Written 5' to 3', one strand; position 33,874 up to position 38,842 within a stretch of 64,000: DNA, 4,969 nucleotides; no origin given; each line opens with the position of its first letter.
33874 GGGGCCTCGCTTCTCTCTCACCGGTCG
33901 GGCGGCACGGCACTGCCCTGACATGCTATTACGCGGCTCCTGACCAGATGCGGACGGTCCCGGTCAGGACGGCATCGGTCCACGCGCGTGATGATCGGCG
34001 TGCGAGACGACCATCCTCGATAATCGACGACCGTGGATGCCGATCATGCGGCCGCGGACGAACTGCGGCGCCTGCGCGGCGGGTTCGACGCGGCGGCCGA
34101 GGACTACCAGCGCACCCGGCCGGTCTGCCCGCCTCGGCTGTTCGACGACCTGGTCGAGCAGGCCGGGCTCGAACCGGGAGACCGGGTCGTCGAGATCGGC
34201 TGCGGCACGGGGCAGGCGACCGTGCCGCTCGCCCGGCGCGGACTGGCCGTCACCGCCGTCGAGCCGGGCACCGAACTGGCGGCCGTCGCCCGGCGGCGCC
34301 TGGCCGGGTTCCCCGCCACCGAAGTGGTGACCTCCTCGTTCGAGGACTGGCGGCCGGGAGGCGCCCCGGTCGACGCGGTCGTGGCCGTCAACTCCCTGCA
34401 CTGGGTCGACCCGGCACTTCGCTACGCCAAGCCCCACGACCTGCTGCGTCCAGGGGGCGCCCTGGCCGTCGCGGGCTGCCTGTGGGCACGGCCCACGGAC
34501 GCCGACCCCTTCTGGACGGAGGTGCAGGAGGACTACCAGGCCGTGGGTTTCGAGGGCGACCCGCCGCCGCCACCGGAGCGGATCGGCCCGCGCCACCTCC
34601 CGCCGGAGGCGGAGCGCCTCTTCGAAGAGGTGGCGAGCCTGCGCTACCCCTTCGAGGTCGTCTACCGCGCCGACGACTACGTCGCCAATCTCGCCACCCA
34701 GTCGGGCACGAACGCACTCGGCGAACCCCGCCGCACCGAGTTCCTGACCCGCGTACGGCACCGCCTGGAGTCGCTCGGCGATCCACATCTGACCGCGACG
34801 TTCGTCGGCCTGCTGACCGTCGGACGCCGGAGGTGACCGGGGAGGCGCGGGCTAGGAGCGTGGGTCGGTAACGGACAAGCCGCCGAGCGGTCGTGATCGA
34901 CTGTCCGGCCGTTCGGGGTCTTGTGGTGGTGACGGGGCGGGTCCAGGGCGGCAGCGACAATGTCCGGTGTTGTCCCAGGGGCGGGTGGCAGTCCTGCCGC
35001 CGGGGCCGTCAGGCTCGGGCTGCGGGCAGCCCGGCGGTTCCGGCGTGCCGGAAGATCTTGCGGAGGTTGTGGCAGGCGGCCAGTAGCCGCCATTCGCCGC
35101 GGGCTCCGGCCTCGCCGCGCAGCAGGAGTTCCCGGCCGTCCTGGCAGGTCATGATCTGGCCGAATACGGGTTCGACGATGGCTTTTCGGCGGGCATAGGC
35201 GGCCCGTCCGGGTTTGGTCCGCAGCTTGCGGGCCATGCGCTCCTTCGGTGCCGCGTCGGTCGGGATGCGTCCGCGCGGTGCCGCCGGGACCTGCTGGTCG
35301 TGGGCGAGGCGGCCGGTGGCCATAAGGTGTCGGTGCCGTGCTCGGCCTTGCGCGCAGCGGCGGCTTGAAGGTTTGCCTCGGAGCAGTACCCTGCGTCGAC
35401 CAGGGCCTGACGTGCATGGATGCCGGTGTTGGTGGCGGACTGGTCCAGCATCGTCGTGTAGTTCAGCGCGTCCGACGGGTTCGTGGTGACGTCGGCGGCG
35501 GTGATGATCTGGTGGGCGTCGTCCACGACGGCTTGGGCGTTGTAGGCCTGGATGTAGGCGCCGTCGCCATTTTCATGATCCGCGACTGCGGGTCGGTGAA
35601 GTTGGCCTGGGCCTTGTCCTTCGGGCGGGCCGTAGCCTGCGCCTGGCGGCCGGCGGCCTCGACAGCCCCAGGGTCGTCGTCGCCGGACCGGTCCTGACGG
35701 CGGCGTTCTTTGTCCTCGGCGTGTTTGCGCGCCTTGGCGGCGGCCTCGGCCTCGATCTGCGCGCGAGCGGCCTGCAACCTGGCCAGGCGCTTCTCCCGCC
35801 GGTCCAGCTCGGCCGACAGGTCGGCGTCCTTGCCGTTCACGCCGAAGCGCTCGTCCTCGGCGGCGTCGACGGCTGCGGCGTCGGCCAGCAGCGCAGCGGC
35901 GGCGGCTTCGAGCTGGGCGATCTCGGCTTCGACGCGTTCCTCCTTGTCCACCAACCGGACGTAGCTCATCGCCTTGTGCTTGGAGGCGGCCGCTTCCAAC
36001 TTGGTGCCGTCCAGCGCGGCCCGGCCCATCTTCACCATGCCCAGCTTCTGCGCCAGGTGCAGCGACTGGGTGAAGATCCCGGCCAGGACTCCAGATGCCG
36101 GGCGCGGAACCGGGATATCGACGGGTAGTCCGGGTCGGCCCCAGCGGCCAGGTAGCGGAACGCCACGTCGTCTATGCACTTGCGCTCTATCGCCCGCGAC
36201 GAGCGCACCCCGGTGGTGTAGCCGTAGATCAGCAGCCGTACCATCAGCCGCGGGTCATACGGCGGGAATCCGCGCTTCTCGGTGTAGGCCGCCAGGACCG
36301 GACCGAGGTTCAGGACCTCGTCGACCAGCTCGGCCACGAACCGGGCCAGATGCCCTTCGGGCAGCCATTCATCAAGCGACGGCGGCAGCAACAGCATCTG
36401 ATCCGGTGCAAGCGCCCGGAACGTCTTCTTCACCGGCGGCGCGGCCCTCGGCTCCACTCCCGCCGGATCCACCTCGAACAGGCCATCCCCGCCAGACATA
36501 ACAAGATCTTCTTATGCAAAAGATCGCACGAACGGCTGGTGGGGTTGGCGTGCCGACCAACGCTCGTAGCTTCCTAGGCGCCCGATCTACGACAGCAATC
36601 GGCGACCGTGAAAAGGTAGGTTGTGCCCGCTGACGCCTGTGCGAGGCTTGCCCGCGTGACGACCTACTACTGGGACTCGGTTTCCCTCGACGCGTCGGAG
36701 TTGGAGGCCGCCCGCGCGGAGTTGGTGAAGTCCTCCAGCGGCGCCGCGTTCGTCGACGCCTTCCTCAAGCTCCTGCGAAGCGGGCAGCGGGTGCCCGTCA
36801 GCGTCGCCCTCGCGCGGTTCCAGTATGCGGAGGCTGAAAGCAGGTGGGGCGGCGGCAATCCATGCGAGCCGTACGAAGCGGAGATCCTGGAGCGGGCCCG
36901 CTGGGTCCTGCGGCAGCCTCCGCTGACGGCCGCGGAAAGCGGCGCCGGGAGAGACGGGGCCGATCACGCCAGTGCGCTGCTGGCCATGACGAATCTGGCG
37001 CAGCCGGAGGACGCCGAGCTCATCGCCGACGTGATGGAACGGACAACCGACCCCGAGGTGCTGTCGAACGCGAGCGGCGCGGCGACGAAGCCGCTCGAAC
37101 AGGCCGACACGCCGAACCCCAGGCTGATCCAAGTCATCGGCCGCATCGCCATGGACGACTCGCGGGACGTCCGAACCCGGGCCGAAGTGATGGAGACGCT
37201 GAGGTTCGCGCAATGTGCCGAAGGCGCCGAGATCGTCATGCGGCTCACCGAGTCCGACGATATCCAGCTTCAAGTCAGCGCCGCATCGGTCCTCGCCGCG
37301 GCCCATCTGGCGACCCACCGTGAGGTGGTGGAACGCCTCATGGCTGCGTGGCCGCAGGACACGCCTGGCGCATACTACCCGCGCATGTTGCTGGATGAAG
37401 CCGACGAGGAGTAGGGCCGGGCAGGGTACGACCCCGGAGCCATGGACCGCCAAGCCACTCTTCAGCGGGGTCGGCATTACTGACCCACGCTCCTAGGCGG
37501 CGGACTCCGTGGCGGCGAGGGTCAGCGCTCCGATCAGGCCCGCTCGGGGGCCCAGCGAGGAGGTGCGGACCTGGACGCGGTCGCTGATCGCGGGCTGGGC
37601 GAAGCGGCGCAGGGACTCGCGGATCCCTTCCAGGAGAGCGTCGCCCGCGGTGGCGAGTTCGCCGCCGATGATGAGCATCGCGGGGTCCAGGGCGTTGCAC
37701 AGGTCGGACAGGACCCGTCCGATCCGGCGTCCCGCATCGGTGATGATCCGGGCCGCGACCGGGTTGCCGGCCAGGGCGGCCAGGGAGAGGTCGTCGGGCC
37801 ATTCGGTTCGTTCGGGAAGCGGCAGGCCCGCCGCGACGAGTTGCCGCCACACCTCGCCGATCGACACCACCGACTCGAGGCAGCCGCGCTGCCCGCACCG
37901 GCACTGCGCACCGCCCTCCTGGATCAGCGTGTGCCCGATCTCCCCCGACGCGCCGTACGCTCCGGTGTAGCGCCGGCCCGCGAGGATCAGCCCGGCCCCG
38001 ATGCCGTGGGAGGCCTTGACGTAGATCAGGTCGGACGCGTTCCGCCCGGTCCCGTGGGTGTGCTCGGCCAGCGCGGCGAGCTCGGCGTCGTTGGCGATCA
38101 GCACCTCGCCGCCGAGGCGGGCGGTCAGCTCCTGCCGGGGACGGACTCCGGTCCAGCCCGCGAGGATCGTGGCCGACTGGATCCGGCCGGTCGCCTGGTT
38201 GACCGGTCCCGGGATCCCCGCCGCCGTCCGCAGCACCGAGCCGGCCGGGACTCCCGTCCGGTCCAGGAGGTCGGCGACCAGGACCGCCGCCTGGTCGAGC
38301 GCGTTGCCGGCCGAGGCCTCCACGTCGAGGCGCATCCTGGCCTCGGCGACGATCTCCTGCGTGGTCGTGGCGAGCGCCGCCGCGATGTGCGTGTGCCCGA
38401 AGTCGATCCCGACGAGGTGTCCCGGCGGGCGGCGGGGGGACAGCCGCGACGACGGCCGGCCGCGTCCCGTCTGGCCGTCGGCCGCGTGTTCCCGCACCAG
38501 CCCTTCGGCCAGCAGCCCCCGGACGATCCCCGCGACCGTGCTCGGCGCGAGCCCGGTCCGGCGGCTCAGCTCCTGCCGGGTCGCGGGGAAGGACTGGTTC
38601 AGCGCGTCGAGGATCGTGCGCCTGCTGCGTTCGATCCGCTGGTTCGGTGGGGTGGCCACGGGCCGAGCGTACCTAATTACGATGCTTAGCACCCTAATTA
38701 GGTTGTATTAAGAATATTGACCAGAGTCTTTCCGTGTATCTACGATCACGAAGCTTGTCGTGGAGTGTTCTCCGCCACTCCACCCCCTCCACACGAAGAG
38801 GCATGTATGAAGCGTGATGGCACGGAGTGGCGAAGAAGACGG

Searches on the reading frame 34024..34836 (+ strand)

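Call 13: search_protein_families(library=pfam, proteins=[window:34024-34836:+], max_evalue=0.001)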
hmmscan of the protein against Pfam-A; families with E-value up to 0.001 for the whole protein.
window:34024-34836:+ (270 aa): 7 families
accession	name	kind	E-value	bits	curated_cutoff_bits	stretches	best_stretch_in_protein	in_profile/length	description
PF13649.12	Methyltransf_25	-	7.9e-14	52.6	27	1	55-145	1-97/97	Methyltransferase domain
PF08241.18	Methyltransf_11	-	9.8e-13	49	21.2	1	56-148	1-94/95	Methyltransferase domain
PF08242.18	Methyltransf_12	-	1.6e-11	45.2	30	1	56-147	1-98/98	Methyltransferase domain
PF13489.12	Methyltransf_23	-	6e-10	39.5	27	1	38-148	7-115/164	Methyltransferase domain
PF02353.26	CMAS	-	6.8e-08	32.6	27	1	41-149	52-164/273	Mycolic acid cyclopropane synthetase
PF00398.26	RrnaAD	-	3.2e-07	30.2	24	1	39-110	18-89/263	Ribosomal RNA adenine dimethylase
PF01135.25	PCMT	-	0.00038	20.7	20.3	1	37-102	59-127/210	Protein-L-isoaspartate(D-aspartate) O-methyltransferase (PCMT)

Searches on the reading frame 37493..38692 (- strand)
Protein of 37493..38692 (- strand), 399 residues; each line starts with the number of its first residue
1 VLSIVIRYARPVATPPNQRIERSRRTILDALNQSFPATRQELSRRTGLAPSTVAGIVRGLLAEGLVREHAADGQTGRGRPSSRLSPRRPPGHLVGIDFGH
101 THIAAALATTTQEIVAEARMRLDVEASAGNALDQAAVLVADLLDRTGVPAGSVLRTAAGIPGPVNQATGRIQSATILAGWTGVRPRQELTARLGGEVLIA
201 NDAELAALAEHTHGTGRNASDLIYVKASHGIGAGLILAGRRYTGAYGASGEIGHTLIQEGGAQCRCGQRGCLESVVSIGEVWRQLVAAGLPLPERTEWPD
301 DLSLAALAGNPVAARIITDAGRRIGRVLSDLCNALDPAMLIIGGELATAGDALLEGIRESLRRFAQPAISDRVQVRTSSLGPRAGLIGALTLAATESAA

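Call 13: search_protein_families(library=pfam, proteins=[window:37493-38692:-], max_evalue=0.001)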
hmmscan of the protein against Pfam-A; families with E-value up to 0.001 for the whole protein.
window:37493-38692:- (399 aa): 7 families
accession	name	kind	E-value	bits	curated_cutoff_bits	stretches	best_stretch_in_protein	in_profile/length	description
PF00480.26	ROK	-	2.5e-49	168.8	22.9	1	94-395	2-293/294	ROK family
PF12802.13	MarR_2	-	4.5e-08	33.6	27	1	26-73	9-59/61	MarR family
PF09339.16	HTH_IclR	-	1.7e-06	28.1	22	1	27-68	8-50/52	IclR helix-turn-helix domain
PF13412.12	HTH_24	-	6.9e-05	22.8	21.9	1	22-67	3-48/48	Winged helix-turn-helix DNA-binding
PF25213.1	HVO_A0261_N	-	0.00013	22.2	35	1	23-69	12-57/86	HVO_A0261 N-terminal domain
PF17782.7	DprA_WH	-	0.00026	21.4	22.9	0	13-68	3-57/61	DprA winged helix domain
PF13545.12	HTH_Crp_2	-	0.00094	19.5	27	0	34-67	20-53/70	Crp-like helix-turn-helix domain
